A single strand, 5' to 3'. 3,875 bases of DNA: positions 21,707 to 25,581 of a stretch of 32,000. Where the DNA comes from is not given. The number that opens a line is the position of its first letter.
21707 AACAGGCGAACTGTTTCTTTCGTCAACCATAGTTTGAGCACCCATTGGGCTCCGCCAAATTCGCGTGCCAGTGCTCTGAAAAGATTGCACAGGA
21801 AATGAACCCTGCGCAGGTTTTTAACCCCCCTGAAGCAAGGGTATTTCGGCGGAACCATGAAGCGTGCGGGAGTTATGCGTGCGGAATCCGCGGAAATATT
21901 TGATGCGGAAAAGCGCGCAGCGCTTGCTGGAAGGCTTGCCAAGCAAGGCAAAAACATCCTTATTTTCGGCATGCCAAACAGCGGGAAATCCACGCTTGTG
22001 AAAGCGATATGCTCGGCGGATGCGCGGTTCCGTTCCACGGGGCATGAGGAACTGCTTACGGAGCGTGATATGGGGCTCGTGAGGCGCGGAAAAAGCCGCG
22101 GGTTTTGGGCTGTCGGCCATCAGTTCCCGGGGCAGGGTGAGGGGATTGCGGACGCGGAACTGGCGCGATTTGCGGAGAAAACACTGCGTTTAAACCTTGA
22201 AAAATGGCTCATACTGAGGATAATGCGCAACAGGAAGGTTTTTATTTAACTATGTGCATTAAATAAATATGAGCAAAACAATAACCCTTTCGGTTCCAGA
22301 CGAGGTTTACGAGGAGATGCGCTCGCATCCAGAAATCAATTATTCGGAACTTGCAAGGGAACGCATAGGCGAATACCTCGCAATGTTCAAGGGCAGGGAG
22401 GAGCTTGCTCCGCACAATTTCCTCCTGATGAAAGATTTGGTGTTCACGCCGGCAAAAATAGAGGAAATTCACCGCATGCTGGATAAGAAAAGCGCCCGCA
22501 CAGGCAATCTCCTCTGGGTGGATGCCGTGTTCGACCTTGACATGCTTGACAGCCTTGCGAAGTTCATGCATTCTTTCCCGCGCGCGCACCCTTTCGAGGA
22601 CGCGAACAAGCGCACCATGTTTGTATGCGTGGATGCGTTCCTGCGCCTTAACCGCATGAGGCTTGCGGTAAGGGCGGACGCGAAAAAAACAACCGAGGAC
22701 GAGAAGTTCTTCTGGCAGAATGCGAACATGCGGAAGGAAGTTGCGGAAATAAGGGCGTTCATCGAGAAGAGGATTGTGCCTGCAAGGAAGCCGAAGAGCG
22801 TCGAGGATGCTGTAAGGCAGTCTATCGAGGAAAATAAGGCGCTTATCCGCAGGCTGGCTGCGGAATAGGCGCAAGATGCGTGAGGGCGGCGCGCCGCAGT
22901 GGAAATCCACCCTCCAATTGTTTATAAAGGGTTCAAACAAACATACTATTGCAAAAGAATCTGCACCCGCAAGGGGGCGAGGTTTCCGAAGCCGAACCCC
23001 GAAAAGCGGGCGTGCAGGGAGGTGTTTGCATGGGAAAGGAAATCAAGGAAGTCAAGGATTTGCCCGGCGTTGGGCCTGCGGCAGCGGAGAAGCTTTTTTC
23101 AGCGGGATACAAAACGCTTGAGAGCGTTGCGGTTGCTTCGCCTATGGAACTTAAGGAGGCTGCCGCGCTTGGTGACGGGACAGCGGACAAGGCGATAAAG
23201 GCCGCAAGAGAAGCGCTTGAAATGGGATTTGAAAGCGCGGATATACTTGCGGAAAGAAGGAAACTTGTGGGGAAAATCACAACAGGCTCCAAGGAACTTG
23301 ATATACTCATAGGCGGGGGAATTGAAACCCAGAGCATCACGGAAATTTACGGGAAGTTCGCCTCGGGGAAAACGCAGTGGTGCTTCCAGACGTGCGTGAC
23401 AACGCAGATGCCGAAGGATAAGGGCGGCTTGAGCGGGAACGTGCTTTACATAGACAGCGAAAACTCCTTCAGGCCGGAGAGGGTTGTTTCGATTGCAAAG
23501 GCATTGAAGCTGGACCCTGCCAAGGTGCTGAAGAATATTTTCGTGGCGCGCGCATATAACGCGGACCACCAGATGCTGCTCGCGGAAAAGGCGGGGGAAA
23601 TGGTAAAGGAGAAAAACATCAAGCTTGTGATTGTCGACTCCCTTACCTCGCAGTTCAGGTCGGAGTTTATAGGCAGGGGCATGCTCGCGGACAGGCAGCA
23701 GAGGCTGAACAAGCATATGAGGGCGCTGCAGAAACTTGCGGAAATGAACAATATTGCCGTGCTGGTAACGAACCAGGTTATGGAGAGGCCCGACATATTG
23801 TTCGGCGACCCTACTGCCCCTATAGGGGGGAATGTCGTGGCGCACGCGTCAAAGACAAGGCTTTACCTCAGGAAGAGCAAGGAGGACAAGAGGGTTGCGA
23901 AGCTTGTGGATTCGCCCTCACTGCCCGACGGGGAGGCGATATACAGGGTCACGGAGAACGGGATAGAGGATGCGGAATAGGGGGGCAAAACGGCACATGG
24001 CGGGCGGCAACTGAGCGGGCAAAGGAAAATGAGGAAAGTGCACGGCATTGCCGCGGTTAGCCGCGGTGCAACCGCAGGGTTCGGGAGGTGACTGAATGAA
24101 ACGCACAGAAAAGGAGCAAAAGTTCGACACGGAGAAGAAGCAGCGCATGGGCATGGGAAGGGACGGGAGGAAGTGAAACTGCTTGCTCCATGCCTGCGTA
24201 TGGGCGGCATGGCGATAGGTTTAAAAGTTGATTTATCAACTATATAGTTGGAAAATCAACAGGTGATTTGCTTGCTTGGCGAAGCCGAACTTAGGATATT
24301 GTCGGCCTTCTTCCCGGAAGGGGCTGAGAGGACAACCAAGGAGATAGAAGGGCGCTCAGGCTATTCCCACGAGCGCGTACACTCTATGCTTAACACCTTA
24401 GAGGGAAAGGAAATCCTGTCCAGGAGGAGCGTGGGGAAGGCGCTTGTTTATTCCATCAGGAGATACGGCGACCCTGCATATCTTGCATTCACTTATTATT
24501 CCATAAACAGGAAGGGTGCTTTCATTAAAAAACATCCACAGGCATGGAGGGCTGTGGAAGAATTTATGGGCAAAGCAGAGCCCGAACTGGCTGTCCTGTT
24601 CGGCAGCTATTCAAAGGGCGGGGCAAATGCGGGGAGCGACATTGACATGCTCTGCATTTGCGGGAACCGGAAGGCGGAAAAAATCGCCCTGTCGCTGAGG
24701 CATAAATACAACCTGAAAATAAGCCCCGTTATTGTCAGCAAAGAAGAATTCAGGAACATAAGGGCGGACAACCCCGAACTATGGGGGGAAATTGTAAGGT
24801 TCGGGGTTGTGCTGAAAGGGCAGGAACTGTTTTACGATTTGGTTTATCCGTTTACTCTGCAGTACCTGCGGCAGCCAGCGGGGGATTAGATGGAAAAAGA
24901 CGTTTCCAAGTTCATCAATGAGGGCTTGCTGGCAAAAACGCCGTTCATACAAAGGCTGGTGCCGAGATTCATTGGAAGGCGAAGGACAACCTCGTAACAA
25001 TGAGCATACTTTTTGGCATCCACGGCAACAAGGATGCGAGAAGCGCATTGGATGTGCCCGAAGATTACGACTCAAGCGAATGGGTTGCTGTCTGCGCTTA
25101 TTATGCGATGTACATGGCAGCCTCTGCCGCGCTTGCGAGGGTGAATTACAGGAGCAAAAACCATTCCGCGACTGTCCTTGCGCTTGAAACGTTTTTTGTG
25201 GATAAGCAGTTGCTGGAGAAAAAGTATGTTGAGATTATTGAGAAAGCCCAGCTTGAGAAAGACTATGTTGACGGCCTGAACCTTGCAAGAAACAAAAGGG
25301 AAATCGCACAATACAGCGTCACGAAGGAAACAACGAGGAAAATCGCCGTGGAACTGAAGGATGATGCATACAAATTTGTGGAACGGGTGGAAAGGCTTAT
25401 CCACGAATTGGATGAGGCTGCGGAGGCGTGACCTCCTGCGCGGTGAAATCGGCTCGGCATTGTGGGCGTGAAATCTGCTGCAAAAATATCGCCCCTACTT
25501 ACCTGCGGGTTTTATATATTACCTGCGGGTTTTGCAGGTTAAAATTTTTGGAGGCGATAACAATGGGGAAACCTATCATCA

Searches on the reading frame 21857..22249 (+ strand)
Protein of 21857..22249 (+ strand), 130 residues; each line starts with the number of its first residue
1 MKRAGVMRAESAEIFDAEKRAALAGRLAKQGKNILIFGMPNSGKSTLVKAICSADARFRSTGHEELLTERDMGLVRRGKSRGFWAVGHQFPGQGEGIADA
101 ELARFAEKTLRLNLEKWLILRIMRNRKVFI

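Call 81: search_protein_families(library=pfam, proteins=[window:21857-22249:+], max_evalue=0.001)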
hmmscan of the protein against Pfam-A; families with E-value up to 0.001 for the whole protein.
window:21857-22249:+ (130 aa): 1 family
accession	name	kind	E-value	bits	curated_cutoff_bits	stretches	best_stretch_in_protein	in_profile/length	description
PF01926.29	MMR_HSR1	-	8.3e-05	23.1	21.9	1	34-58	2-26/113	50S ribosome-binding GTPase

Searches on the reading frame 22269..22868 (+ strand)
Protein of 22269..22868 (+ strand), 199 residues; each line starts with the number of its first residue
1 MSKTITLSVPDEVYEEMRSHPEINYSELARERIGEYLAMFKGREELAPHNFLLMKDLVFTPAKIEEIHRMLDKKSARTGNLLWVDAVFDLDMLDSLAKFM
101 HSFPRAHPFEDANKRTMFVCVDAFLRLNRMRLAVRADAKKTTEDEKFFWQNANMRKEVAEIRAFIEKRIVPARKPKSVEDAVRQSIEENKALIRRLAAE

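Call 81: search_protein_families(library=pfam, proteins=[window:22269-22868:+], max_evalue=0.001)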
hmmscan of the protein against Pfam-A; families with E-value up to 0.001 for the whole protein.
window:22269-22868:+ (199 aa): 1 family
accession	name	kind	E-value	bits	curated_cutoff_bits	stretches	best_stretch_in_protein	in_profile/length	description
PF02661.23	Fic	-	2.5e-08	35.1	24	1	58-125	33-93/93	Fic/DOC family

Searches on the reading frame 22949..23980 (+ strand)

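Call 81: search_protein_families(library=pfam, proteins=[window:22949-23980:+], max_evalue=0.001)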
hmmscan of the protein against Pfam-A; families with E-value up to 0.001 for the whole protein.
window:22949-23980:+ (343 aa): 9 families
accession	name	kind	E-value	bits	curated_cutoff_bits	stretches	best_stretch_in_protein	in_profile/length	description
PF08423.17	Rad51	-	1.7e-94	316.1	22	1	103-342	1-244/244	Rad51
PF00154.27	RecA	-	8.6e-18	65.2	27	1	82-317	2-228/262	recA bacterial DNA recombination protein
PF14520.12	HHH_5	-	1.8e-09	38.4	27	1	33-88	2-57/57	Helix-hairpin-helix domain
PF06745.19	ATPase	-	4.1e-06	26.8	26.6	1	111-316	2-196/231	KaiC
PF11731.14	Cdd1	-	3.4e-05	24.4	25.5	1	31-72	4-45/86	Pathogenicity locus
PF10391.15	DNA_pol_lambd_f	-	6.3e-05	23.2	29.8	1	40-70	8-38/51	Fingers domain of DNA polymerase lambda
PF13481.12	AAA_25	-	8e-05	22.8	27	1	107-238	12-158/195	AAA domain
PF03796.21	DnaB_C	-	0.00066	19.6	27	0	209-278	115-179/255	DnaB-like helicase C terminal domain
PF21999.2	IMS_HHH_1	-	0.00074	20.4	27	0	36-70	1-35/53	DNA polymerase-iota, thumb domain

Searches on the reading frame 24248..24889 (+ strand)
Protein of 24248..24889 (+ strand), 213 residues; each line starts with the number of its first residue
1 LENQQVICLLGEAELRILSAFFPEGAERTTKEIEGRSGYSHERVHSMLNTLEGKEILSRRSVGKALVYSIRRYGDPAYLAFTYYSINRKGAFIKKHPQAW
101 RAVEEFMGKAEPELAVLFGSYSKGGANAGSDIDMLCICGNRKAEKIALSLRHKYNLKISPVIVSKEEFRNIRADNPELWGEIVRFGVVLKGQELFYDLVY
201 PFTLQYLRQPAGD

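Call 81: search_protein_families(library=pfam, proteins=[window:24248-24889:+], max_evalue=0.001)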
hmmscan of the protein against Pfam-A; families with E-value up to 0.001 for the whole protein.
window:24248-24889:+ (213 aa): 2 families
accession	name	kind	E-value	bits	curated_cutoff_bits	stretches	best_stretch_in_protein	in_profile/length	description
PF18765.7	Polbeta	-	4.3e-08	33.6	26.9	1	105-190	6-88/93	Polymerase beta, Nucleotidyltransferase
PF01909.29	NTP_transf_2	-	1.8e-06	28.6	21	1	112-157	14-53/93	Nucleotidyltransferase domain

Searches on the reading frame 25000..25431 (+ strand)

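Call 81: search_protein_families(library=pfam, proteins=[window:25000-25431:+], max_evalue=0.001)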
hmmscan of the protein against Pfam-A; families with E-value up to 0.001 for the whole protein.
window:25000-25431:+ (143 aa): 1 family
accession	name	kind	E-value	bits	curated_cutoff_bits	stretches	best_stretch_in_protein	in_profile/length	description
PF05168.19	HEPN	-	2.3e-06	28.2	22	1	26-132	24-116/117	HEPN domain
